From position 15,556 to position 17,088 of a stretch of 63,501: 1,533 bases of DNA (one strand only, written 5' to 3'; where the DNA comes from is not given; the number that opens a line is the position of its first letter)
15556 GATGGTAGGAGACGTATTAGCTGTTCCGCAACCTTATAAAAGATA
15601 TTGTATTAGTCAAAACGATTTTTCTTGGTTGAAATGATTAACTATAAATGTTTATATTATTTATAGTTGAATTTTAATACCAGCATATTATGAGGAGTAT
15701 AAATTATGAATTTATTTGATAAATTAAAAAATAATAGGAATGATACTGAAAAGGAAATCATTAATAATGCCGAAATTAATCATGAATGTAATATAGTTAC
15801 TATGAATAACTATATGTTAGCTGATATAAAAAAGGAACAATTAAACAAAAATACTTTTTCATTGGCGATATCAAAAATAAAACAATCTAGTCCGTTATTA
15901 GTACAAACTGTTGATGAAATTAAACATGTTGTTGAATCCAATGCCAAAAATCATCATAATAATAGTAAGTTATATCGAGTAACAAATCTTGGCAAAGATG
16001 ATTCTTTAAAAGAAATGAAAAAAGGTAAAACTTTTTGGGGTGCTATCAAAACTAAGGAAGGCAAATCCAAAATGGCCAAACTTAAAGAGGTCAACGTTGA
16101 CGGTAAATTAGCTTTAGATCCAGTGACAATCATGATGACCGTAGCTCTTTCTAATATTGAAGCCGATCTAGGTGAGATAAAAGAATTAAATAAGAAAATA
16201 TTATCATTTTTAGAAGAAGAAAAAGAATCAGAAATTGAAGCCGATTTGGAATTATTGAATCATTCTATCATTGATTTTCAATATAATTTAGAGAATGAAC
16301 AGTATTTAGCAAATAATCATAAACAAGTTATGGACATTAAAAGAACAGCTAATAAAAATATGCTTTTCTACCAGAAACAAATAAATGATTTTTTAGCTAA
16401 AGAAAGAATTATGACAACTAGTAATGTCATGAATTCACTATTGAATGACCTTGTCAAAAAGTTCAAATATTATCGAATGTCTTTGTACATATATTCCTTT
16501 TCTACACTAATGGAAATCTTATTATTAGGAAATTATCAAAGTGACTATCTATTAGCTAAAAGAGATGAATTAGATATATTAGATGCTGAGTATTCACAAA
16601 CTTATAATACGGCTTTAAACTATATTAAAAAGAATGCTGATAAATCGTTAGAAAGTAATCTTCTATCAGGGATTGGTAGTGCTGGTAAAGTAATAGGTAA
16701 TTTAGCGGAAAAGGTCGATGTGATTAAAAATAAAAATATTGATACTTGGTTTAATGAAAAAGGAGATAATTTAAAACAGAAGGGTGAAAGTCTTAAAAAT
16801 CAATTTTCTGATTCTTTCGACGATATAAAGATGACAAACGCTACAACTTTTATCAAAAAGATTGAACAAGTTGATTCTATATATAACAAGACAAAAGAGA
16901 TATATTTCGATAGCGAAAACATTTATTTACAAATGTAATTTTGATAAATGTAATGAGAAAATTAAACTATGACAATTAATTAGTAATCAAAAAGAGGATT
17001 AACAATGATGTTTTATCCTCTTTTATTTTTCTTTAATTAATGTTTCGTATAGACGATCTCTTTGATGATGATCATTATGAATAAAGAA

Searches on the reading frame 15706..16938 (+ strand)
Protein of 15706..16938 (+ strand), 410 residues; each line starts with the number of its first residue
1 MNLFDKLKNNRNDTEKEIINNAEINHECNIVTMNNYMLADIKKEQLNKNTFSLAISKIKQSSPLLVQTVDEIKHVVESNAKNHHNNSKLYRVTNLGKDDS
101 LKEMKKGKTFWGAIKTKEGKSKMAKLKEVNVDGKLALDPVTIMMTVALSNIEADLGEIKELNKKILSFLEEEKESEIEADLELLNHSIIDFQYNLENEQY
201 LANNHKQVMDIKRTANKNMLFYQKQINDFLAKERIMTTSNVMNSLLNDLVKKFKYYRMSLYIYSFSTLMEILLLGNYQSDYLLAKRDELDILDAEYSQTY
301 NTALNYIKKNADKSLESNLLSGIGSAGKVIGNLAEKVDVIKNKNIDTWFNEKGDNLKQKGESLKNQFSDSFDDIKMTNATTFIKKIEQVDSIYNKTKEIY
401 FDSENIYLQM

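Call 3: search_protein_families(library=pfam, proteins=[window:15706-16938:+], max_evalue=0.1)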
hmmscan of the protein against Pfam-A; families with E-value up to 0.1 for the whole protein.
window:15706-16938:+ (410 aa): 2 families
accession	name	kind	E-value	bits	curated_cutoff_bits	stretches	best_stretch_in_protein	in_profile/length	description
PF11080.13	GhoS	-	0.032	14.7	21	0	149-195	37-83/94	Endoribonuclease GhoS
PF17522.7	DUF5446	-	0.099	13.2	26.2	1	148-195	14-61/72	Family of unknown function (DUF5446)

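Call 4: search_protein_families(library=padloc, proteins=[window:15706-16938:+], max_evalue=0.1)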
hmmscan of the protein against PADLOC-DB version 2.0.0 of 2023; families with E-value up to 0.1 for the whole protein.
window:15706-16938:+ (410 aa): 0 families

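Call 5: search_protein_families(library=ncbifam, proteins=[window:15706-16938:+], max_evalue=0.1)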
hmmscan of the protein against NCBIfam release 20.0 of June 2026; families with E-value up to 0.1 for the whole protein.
window:15706-16938:+ (410 aa): 0 families

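Call 7: find_homologous_proteins(query=window:15706-16938:+)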
Query window:15706-16938:+ (410 aa): 733 proteins with E <= 0.001 among 8000 candidates; the best 120 are listed.
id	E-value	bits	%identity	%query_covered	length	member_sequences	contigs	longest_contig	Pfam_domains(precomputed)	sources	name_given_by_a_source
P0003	3.1e-255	864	100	100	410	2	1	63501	-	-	-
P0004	2.5e-157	542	65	100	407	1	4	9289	-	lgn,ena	-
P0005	2.2e-156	539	65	100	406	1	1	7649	-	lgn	-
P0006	4.1e-156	538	64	100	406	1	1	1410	-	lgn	-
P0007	1.7e-155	536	63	100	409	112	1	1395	-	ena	-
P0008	6.2e-155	534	62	100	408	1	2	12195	-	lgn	-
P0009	1.1e-154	533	62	100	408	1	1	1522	-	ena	-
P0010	1.2e-154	533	62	100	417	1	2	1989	-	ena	-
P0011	1.5e-154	533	62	100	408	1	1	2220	-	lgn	-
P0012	1.5e-154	533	62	100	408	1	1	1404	-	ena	-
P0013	1.8e-154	533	64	100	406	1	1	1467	-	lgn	-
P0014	2.7e-154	532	62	100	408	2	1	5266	-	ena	-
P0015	3.6e-154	532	62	100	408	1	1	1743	-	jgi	jgi:hypothetical protein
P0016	6.5e-154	531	62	100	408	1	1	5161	-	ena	-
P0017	6.7e-154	531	62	100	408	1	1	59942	-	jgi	-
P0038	9.9e-153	527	63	100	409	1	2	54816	-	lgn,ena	-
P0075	1.8e-151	523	62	100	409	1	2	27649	-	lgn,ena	-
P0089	4.1e-151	522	61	100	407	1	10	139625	-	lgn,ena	-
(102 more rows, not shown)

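Call 8: find_encoding_contigs(protein=P0089, flank=10000, max_places=4)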
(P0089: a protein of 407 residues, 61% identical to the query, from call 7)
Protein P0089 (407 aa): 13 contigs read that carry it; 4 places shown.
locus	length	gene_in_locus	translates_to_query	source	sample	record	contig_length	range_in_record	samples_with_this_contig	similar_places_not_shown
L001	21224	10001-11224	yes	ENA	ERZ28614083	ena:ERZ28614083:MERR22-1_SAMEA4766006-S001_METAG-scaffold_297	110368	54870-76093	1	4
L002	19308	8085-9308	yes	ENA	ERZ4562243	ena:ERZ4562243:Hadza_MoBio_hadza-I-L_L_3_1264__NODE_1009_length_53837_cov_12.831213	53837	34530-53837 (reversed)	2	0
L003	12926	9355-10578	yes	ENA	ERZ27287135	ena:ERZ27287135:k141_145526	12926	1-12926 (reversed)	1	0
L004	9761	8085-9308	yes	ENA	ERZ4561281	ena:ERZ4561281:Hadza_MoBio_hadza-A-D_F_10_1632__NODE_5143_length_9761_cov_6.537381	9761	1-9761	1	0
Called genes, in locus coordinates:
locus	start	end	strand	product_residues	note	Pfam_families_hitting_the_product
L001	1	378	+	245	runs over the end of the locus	PF00069:Pkinase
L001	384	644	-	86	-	PF04232:SpoVS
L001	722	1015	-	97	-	PF00085:Thioredoxin, PF13098:Thioredoxin_2, PF13905:Thioredoxin_8 (faint), PF05768:Glrx-like (faint)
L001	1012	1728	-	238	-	PF02674:Colicin_V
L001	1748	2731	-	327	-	-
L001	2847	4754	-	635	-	PF16403:Bact_surface_Ig-like, PF00753:Lactamase_B (faint)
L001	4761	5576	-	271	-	PF02673:BacA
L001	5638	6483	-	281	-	-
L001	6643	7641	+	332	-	PF01073:3Beta_HSD, PF01370:Epimerase, PF02719:Polysacc_synt_2, PF04321:RmlD_sub_bind, PF05368:NmrA (weak), PF07993:NAD_binding_4, PF13460:NAD_binding_10, PF16363:GDP_Man_Dehyd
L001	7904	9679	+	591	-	-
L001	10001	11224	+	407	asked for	-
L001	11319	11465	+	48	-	PF12844:HTH_19, PF01381:HTH_3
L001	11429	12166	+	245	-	-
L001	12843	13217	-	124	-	-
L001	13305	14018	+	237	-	-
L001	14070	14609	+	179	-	-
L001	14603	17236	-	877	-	PF00690:Cation_ATPase_N, PF00122:E1-E2_ATPase, PF00702:Hydrolase, PF13246:Cation_ATPase, PF00689:Cation_ATPase_C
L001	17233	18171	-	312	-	PF01699:Na_Ca_ex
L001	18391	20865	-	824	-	PF12704:MacB_PCD (weak), PF02687:FtsX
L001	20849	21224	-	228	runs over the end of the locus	PF00005:ABC_tran, PF13166:AAA_13 (faint), PF13304:AAA_21 (faint), PF02463:SMC_N (weak)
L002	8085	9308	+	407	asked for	-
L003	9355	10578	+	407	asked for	-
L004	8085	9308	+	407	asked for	-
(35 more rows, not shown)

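Call 9: find_encoding_contigs(protein=P0038, flank=10000, max_places=3)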
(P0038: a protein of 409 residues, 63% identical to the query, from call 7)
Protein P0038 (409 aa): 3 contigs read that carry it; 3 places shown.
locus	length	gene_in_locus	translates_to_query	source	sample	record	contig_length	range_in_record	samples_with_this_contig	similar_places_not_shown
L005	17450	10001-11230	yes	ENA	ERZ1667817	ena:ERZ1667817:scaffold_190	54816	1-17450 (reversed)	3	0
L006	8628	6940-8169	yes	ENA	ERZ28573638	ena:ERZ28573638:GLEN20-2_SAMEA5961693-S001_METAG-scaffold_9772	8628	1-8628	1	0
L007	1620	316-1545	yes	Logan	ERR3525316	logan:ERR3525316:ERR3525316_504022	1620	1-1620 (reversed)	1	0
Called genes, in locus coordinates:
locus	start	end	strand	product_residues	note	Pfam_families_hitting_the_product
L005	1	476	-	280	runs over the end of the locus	PF00198:2-oxoacid_dh (weak)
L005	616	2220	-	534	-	PF02310:B12-binding, PF04055:Radical_SAM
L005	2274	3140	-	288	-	PF00590:TP_methylase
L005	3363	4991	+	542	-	-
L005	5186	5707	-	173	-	PF02482:Ribosomal_S30AE, PF16321:Ribosom_S30AE_C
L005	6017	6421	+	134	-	PF27746:Small_heat_shock_put (weak), PF00011:HSP20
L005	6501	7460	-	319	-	PF01699:Na_Ca_ex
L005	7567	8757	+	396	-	PF05958:tRNA_U5-meth_tr, PF03602:Cons_hypoth95, PF05175:MTS, PF09445:Methyltransf_15 (weak), PF13649:Methyltransf_25, PF13847:Methyltransf_31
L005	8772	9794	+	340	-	PF13310:Virulence_RhuM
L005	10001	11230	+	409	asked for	-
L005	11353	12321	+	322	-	PF02661:Fic, PF13412:HTH_24 (weak), PF08279:HTH_11 (faint)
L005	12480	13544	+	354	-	PF01381:HTH_3, PF12844:HTH_19, PF13443:HTH_26 (weak), PF13560:HTH_31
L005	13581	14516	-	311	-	PF07751:Abi_2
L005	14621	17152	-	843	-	PF00133:tRNA-synt_1, PF01406:tRNA-synt_1e (faint), PF09334:tRNA-synt_1g, PF13603:tRNA-synt_1_2 (weak), PF09334:tRNA-synt_1g, PF00133:tRNA-synt_1, PF08264:Anticodon_1, PF10458:Val_tRNA-synt_C (weak)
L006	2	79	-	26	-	?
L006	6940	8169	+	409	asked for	-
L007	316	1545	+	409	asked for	-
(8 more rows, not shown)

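Call 35: search_protein_families(library=phrogs, proteins=[window:15706-16938:+], max_evalue=0.01)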
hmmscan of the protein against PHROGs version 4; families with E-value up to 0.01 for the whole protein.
window:15706-16938:+ (410 aa): 0 families

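Call 47: find_related_loci(query=A2, collection=viral_contigs, flank=8000)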
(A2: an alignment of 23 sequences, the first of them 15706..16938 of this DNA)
Query A2 (410 aa) in viral_contigs; peptide patterns used: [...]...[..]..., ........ (x = any residue, [..] = any of these).
78 stretches matched a pattern, but none encodes a relative of the query by tblastn (E <= 1e-3).

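Call 50: predict_structure(alignment_id=A2)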
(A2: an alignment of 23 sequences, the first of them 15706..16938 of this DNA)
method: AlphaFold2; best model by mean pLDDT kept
length: 410 residues; sequences in the alignment: 23
mean_pLDDT: 53.9   pTM: 0.52
mean pLDDT of the five models: 53.9, 48.7, 48.7, 46.7, 46.0
residues with pLDDT >= 90: 1; 70-90: 88; 50-70: 138; < 50: 183
segments of 3 or more residues with pLDDT < 50: 1-50, 60-62, 83-141, 148-159, 164-173, 192-196, 317-353
pLDDT, mean of each block of 10 residues (from residue 1): 30 28 25 25 34 55 52 58 47 39 36 40 35 42 50 47 45 56 62 52 73 85 87 64 75 79 77 65 82 85 77 52 33 33 41 49 55 57 68 57 55
secondary structure, 60 per line:
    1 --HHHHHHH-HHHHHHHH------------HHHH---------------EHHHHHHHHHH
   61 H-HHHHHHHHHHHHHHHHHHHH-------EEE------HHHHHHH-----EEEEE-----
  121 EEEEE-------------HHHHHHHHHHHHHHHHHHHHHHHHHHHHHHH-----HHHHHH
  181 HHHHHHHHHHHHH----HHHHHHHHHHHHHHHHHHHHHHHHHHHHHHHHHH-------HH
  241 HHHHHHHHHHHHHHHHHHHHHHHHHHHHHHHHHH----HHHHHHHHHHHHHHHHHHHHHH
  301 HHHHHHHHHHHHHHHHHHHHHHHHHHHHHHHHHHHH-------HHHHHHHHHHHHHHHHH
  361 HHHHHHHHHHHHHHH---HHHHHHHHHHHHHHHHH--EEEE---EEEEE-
elements in order: H3-9 H11-18 H31-34 H51-61 H63-82 E90-92 H99-105 E111-115 E121-125 H139-169 H175-193 H198-231 H239-274 H279-336 H344-375 H379-395 E398-401 E405-409

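Call 51: search_solved_structures(query=A2, max_evalue=10, show_alignments=0)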
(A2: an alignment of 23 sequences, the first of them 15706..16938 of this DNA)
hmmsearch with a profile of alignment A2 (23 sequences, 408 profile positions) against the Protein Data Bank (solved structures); distinct sequences matched with E-value up to 10: 1.
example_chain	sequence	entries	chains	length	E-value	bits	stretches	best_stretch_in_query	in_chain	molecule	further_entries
7y9n_A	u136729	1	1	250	2.1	10.7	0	16-90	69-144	Spike protein S2',5HB-H2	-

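Call 58: fold_search(model_id=the predicted structure, library=pdb)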
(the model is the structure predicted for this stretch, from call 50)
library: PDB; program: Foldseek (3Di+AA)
matches with E <= 10: 455; with E <= 0.001: 0
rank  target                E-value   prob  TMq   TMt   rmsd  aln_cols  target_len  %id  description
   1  4tql_B                5.6e-02  0.87  0.19  0.29  30.7       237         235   16  Computationally designed three helix bundle (released 2014-10-15)
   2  4tql_A                1.2e-01  0.77  0.19  0.31  28.6       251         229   14  Computationally designed three helix bundle (released 2014-10-15)
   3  5lg4_A                1.4e-01  0.96  0.24  0.43  10.5       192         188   12  Crystal structure of the Sec3/Sso2 complex at 2.9 angstrom resolution (released 2017-02-08)
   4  6grj_H                1.5e-01  0.23  0.13  0.16  31.8       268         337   13  Structure of the AhlB pore of the tripartite alpha-pore forming toxin, AHL, from Aeromonas hydrophila. (released 2019-07-03)
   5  5m4y_A                1.9e-01  0.96  0.25  0.46   9.5       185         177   12  Crystal structure of the Sec3/Sso2 complex at 2.20 angstrom resolution (released 2017-02-08)
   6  6vfk_B                2.2e-01  0.18  0.12  0.15  24.6       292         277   13  De novo designed tetrahedral nanoparticle T33_dn10 displaying 4 copies of BG505-SOSIP trimer on the surface (released 2020-07-22)
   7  6r1j_D                2.4e-01  0.25  0.14  0.20  28.6       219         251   13  Structure of the soluble AhlC triple head mutant of the tripartite alpha-pore forming toxin, AHL, from Aeromonas hydro (released 2019-07-10)
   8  6grj_A                2.8e-01  0.18  0.13  0.16  31.8       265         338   12  Structure of the AhlB pore of the tripartite alpha-pore forming toxin, AHL, from Aeromonas hydrophila. (released 2019-07-03)
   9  6r1j_J                3.2e-01  0.30  0.15  0.21  29.3       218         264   11  Structure of the soluble AhlC triple head mutant of the tripartite alpha-pore forming toxin, AHL, from Aeromonas hydro (released 2019-07-10)
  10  5m4y_E                3.9e-01  0.89  0.23  0.44   9.8       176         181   13  Crystal structure of the Sec3/Sso2 complex at 2.20 angstrom resolution (released 2017-02-08)
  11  5m4y_C                4.0e-01  0.85  0.25  0.45  10.3       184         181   11  Crystal structure of the Sec3/Sso2 complex at 2.20 angstrom resolution (released 2017-02-08)
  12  4phq_B                4.4e-01  0.47  0.21  0.27  21.3       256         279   13  ClyA CC6/264 ox (6-303) (released 2014-09-24)
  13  6z0c_C                5.1e-01  0.20  0.14  0.25  15.9       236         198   14  Structure of in silico modelled artificial Maquette-3 protein (released 2021-03-17)
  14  5vju                  5.4e-01  0.20  0.14  0.25  14.8       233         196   13  De Novo Photosynthetic Reaction Center Protein Variant Equipped with His-Tyr H-bond, Heme B, and Cd(II) ions (released 2018-04-25)
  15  4pho_B                5.9e-01  0.35  0.19  0.25  21.2       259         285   15  ClyA CC6/264 ox (2-303) (released 2014-09-24)
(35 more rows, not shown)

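Call 63: find_encoding_contigs(protein=P0004, flank=8000, max_places=3)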
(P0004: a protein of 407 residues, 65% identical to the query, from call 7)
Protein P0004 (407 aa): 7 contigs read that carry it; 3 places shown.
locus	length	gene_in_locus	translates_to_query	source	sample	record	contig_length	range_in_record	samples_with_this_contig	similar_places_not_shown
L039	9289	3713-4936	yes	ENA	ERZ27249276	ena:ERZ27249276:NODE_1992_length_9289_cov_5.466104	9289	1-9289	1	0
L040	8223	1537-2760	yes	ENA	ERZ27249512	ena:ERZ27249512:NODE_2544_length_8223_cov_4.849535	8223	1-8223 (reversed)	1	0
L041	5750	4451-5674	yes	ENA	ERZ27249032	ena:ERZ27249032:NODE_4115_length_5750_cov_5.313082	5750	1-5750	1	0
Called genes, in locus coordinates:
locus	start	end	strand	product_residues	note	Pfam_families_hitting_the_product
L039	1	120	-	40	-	?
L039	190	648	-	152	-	PF12844:HTH_19, PF13560:HTH_31 (weak), PF01381:HTH_3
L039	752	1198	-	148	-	PF12844:HTH_19 (weak), PF13560:HTH_31 (faint), PF13744:HTH_37 (faint), PF15731:MqsA_antitoxin (faint), PF01381:HTH_3, PF13443:HTH_26 (faint), PF12844:HTH_19, PF01381:HTH_3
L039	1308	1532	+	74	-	-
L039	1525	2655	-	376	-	PF01636:APH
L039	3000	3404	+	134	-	PF00293:NUDIX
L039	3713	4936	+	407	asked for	-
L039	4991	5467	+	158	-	-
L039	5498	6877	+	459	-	PF03062:MBOAT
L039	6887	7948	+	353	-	-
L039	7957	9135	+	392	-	PF01183:Glyco_hydro_25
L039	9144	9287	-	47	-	?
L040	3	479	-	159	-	?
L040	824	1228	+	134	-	PF00293:NUDIX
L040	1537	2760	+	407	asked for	-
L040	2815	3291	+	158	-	-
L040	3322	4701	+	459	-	PF03062:MBOAT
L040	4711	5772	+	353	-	-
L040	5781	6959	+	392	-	PF01183:Glyco_hydro_25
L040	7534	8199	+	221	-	PF07751:Abi_2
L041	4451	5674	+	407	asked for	-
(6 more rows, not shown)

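Call 64: find_encoding_contigs(protein=P0075, flank=8000, max_places=2)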
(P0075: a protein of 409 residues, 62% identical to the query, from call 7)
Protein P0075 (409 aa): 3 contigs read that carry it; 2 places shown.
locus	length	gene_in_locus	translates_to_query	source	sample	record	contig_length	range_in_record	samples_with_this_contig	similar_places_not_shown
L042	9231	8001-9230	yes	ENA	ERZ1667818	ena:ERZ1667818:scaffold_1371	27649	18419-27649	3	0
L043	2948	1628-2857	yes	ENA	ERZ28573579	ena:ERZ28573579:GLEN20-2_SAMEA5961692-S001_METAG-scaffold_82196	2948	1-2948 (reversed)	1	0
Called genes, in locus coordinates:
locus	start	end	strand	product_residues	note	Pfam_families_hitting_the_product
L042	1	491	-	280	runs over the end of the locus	PF00198:2-oxoacid_dh (faint)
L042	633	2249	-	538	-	PF02310:B12-binding, PF04055:Radical_SAM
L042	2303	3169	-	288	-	PF00590:TP_methylase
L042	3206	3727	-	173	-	PF02482:Ribosomal_S30AE, PF16321:Ribosom_S30AE_C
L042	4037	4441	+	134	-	PF27746:Small_heat_shock_put (weak), PF00011:HSP20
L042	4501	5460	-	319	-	PF01699:Na_Ca_ex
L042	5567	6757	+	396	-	PF05958:tRNA_U5-meth_tr, PF03602:Cons_hypoth95, PF05175:MTS, PF08241:Methyltransf_11 (faint), PF09445:Methyltransf_15 (weak), PF13649:Methyltransf_25, PF13847:Methyltransf_31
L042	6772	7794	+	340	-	PF13310:Virulence_RhuM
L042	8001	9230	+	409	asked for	?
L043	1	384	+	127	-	?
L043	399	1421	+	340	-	PF13310:Virulence_RhuM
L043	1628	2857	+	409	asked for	-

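Call 71: search_protein_families(library=pfam, proteins=[L001:7904-9679:+, L039:4991-5467:+], max_evalue=0.001)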
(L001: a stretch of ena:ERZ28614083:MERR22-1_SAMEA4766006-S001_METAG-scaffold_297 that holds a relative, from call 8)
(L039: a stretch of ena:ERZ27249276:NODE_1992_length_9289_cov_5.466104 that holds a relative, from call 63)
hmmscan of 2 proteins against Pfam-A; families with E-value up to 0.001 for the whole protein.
L001:7904-9679:+ (591 aa): 0 families

L039:4991-5467:+ (158 aa): 0 families

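Call 74: search_dna_similar(query=window:15706-16938:+, collection=plasmids, mode=protein, max_rows=10, max_evalue=0.001)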
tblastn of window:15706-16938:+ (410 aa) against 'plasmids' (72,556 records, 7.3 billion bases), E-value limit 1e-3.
No match.

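Call 75: search_dna_similar(query=window:15706-16938:+, collection=phages, mode=protein, max_rows=10, max_evalue=0.001)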
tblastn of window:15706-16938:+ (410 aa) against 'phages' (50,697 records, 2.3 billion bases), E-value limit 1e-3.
No match.

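Call 80: find_related_loci(query=A2, collection=metagenome_contigs, flank=8000)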
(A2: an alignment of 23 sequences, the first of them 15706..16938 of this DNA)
Query A2 (410 aa) in metagenome_contigs; peptide patterns used: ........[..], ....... (x = any residue, [..] = any of these).
157 stretches matched a pattern; 15 encode a relative of the query (tblastn E <= 1e-3); 15 distinct loci.
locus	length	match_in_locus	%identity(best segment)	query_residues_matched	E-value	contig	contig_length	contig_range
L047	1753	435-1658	63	1-410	0e+0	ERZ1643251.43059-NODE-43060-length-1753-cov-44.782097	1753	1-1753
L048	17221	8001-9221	62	1-410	9e-168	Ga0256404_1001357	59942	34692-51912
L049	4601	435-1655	62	1-410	1e-171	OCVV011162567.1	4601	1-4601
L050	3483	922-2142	62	1-410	3e-172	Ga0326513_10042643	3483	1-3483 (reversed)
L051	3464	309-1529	61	1-410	4e-172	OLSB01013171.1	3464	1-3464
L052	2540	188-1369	61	12-410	9e-167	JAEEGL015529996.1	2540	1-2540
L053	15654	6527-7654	61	28-410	2e-154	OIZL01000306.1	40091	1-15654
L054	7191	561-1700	60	23-410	8e-150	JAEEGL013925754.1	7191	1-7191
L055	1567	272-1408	57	24-408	2e-152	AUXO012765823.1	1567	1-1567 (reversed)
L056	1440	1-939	66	95-410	2e-151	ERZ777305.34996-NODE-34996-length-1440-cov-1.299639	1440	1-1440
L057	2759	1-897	67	109-410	4e-141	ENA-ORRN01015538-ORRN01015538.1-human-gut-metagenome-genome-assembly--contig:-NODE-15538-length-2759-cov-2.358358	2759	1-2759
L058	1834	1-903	60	104-410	6e-127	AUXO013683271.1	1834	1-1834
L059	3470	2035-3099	41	34-410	7e-91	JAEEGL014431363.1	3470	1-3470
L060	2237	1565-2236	61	1-232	9e-87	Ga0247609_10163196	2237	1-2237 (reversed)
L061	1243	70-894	33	135-409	1e-43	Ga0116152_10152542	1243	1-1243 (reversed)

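Call 87: search_protein_families(library=pfam, proteins=[L059:1924-3108:+, P0004, P0038, L053:6413-7660:+], max_evalue=1)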
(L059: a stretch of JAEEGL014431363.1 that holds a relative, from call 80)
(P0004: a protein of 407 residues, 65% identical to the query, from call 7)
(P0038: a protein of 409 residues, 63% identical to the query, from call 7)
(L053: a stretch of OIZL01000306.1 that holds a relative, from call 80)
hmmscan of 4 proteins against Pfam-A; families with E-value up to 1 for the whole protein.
L059:1924-3108:+ (394 aa): 2 families
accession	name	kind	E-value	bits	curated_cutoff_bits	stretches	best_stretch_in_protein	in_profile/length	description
PF14598.12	PAS_11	-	0.079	13.4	25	1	156-206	20-72/109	PAS domain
PF02787.25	CPSase_L_D3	-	0.14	12.6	26.6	0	326-364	32-71/80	Carbamoyl-phosphate synthetase large chain, oligomerisation domain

P0004 (407 aa): 1 family
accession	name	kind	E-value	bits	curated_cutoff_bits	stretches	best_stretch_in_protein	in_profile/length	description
PF10473.14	CENP-F_leu_zip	-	0.016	15.7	34.5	1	126-203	47-122/140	Leucine-rich repeats of kinetochore protein Cenp-F/LEK1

P0038 (409 aa): 1 family
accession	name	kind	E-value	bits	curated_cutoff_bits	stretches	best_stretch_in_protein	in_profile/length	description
PF11080.13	GhoS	-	0.089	13.2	21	1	151-196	38-83/94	Endoribonuclease GhoS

L053:6413-7660:+ (415 aa): 1 family
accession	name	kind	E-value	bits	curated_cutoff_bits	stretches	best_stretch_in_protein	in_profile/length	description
PF05147.19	LANC_like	-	0.11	11.5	23.2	1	246-366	31-139/350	Lanthionine synthetase C-like protein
